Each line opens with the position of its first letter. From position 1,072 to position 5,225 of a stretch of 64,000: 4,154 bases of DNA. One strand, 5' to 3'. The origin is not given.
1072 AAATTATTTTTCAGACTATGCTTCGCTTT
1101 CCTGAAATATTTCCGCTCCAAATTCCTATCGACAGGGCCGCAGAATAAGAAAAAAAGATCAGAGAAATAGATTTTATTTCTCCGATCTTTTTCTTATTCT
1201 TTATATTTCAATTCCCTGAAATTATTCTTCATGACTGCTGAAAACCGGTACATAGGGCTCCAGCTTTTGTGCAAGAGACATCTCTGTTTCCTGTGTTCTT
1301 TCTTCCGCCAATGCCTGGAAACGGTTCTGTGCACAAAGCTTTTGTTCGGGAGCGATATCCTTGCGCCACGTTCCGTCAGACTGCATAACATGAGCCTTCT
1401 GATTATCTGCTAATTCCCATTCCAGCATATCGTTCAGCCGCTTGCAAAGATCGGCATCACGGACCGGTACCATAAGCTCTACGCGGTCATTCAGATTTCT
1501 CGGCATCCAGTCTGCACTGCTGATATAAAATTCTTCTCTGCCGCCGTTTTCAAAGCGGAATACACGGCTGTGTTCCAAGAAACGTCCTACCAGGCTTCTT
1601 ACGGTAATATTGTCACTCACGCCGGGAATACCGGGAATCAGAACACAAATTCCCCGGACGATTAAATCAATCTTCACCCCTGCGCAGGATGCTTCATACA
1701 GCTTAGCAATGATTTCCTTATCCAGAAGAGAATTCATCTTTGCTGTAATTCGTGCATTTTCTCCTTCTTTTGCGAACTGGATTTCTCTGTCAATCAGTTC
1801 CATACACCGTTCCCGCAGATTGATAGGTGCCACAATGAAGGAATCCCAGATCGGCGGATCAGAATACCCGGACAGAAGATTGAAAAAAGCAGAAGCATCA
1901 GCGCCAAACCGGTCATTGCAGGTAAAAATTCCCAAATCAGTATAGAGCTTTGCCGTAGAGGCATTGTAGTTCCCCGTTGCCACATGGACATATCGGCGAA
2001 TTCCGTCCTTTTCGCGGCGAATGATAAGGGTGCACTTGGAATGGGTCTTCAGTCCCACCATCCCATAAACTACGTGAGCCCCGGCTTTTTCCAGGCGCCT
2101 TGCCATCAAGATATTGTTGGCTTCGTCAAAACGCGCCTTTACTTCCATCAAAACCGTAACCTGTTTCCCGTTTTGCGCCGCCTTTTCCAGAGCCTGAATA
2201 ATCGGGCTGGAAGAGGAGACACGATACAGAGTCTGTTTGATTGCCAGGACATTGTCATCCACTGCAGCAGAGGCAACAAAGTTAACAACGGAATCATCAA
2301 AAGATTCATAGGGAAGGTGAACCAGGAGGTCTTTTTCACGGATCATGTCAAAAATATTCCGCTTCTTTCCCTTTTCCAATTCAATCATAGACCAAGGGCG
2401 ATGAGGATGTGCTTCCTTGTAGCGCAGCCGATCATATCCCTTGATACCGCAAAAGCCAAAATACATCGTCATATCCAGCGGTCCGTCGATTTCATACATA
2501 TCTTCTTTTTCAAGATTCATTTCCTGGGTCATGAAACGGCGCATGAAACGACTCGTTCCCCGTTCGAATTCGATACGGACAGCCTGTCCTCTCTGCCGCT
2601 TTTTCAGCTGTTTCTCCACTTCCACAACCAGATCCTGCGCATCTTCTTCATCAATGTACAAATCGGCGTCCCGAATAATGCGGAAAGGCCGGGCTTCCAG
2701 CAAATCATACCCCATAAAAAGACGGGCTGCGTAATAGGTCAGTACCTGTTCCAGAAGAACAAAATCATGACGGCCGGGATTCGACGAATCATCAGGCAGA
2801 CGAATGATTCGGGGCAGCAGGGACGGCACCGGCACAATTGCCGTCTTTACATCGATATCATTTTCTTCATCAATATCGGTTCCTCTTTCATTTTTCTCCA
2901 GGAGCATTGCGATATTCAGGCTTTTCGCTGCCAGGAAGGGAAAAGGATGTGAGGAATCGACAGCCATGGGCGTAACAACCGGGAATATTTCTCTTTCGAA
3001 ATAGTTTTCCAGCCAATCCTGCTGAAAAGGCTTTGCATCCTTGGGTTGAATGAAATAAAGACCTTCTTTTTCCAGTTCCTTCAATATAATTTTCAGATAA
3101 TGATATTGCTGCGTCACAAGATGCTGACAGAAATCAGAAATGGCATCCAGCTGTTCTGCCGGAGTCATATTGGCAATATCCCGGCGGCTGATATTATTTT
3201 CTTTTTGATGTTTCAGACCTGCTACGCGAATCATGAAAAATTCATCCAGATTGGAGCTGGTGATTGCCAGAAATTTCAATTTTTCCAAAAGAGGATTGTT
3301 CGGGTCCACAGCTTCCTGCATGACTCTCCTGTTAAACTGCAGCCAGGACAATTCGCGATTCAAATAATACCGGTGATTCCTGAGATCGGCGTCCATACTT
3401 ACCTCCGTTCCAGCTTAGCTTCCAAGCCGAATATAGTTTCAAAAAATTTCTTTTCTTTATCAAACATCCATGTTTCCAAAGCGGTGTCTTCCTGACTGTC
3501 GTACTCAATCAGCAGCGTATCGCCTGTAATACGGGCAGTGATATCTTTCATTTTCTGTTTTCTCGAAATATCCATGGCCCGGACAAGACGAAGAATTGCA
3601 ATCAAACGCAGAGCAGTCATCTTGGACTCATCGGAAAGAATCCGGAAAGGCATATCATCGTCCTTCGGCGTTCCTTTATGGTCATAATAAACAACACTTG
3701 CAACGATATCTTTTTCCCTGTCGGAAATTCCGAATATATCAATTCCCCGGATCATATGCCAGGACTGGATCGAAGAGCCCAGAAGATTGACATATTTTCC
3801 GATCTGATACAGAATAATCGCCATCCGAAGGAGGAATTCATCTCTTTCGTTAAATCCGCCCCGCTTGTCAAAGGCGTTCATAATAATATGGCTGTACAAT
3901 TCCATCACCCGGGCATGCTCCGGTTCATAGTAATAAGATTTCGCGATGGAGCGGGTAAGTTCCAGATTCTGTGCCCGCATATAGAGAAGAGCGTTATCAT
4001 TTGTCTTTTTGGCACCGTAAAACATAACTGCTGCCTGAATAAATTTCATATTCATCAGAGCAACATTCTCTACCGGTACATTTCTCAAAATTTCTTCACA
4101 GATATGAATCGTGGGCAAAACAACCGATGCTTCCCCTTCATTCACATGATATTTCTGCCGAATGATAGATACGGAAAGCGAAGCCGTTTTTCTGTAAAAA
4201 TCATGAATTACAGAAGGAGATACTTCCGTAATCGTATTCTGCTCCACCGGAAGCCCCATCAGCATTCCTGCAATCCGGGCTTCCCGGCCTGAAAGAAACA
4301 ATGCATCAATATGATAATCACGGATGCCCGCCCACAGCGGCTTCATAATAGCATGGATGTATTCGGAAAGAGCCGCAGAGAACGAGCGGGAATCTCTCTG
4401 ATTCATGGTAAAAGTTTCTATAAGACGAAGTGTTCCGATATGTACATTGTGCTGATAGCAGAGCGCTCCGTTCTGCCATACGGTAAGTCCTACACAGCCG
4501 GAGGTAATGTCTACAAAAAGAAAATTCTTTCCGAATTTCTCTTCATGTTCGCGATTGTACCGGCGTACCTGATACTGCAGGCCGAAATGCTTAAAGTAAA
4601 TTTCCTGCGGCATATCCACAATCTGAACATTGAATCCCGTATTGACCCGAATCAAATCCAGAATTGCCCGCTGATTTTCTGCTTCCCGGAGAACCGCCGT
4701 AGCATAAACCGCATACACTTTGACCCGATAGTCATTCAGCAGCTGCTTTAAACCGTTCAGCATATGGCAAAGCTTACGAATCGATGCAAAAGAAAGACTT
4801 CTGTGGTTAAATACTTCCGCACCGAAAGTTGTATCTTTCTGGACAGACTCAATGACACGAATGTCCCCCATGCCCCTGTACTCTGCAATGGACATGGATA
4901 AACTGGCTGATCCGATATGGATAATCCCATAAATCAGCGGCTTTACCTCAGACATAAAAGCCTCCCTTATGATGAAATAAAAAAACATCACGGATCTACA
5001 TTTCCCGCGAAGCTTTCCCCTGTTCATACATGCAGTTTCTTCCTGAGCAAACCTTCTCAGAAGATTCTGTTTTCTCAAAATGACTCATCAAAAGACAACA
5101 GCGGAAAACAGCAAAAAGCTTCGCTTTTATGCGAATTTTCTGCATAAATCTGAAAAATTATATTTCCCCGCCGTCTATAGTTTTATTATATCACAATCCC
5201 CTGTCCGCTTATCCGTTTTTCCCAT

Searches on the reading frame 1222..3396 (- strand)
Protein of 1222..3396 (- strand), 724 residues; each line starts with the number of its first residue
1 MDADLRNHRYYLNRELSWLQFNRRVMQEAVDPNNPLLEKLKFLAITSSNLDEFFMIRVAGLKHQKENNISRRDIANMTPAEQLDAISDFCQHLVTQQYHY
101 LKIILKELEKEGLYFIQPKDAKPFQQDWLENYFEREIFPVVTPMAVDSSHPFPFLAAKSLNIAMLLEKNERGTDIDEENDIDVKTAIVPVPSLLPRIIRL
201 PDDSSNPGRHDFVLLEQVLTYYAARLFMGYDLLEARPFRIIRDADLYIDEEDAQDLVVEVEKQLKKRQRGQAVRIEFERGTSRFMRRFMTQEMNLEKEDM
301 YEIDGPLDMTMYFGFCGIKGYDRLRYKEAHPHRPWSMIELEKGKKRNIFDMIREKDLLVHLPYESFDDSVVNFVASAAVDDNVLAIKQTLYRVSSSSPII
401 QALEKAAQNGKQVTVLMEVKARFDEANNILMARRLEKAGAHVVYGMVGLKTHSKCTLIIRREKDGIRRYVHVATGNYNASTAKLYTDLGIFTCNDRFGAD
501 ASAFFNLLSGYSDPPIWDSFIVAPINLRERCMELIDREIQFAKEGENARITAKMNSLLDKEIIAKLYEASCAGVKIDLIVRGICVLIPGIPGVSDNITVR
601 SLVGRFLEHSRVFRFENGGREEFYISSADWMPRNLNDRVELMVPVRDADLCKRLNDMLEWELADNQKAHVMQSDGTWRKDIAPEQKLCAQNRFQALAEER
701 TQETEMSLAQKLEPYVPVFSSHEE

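Call 46: search_protein_families(library=pfam, proteins=[window:1222-3393:-], max_evalue=0.00001)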
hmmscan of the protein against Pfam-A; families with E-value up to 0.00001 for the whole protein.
window:1222-3393:- (723 aa): 5 families
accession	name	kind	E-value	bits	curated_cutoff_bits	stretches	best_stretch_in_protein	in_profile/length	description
PF17941.7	PP_kinase_C_1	-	6.5e-73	244.2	25.7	1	346-512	1-166/167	Polyphosphate kinase C-terminal domain 1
PF13090.12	PP_kinase_C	-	4.9e-70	234.9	25.8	1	520-681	2-163/172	Polyphosphate kinase C-terminal domain 2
PF02503.22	PP_kinase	-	4.9e-62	209.3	31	1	124-314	2-183/183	Polyphosphate kinase middle domain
PF13089.11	PP_kinase_N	-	1.5e-39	135.1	23.8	1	10-114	1-106/107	Polyphosphate kinase N-terminal domain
PF13091.12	PLDc_2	-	1.1e-10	41.8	27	0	390-485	17-109/132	PLD-like domain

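Call 47: find_encoding_contigs(protein=window:1222-3396:-, flank=10000, max_places=2)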
Protein window:1222-3396:- (724 aa): 22 contigs read that carry it; 2 places shown.
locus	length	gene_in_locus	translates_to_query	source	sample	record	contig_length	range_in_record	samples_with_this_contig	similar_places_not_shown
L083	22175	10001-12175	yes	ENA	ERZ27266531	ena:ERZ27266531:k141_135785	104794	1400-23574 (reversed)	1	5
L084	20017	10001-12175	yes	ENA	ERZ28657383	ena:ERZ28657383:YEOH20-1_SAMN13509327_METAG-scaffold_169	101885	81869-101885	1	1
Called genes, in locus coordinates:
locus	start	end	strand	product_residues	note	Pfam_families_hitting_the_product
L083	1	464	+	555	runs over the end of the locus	PF01268:FTHFS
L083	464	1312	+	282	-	PF00763:THF_DHG_CYH, PF02882:THF_DHG_CYH_C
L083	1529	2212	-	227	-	PF02361:CbiQ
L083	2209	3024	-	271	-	PF00005:ABC_tran, PF02463:SMC_N (weak), PF13304:AAA_21 (faint)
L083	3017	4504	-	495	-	PF17099:TrpP, PF00005:ABC_tran, PF02463:SMC_N (faint), PF13304:AAA_21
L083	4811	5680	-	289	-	PF05552:MS_channel_1st_1 (weak), PF00924:MS_channel_2nd, PF21082:MS_channel_3rd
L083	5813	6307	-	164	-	PF14819:QueF_N (faint), PF14489:QueF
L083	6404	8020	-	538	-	PF02541:Ppx-GppA, PF21447:Ppx-GppA_III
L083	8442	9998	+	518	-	PF02541:Ppx-GppA, PF21447:Ppx-GppA_III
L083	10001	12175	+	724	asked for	PF13089:PP_kinase_N, PF02503:PP_kinase, PF17941:PP_kinase_C_1, PF13091:PLDc_2 (faint), PF13090:PP_kinase_C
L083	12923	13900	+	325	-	PF07501:G5, PF06725:3D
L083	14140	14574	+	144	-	PF01252:Peptidase_A8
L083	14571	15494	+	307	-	PF01479:S4 (weak), PF00849:PseudoU_synth_2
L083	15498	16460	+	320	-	PF03576:Peptidase_S58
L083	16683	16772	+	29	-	-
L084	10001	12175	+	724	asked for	PF13089:PP_kinase_N, PF02503:PP_kinase, PF17941:PP_kinase_C_1, PF13091:PLDc_2 (faint), PF13090:PP_kinase_C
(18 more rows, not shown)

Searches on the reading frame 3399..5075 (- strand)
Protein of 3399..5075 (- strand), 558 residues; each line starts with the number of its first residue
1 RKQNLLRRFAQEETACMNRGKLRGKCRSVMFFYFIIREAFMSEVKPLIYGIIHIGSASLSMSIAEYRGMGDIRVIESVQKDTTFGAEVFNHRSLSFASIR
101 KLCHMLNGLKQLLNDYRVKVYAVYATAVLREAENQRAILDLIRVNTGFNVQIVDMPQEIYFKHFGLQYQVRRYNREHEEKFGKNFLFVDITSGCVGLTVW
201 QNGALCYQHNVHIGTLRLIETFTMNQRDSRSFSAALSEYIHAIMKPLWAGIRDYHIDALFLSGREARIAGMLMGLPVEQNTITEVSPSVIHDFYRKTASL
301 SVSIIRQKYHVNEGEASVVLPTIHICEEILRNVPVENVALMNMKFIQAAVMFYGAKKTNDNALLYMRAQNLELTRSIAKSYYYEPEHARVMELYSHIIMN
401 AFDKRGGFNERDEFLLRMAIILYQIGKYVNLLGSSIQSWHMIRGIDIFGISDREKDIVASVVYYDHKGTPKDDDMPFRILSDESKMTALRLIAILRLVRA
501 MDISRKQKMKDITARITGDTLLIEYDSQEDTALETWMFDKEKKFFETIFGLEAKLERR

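Call 46: search_protein_families(library=pfam, proteins=[window:3399-5075:-], max_evalue=0.00001)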
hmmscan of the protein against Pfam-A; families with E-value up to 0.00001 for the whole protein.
window:3399-5075:- (558 aa): 2 families
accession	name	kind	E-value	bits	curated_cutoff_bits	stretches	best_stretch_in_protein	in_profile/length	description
PF21447.3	Ppx-GppA_III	-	1.3e-09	38.6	27.3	1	376-518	8-149/177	Ppx/GppA phosphatase, domain III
PF02541.22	Ppx-GppA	-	2.9e-08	34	27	1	72-284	10-215/285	Ppx/GppA phosphatase family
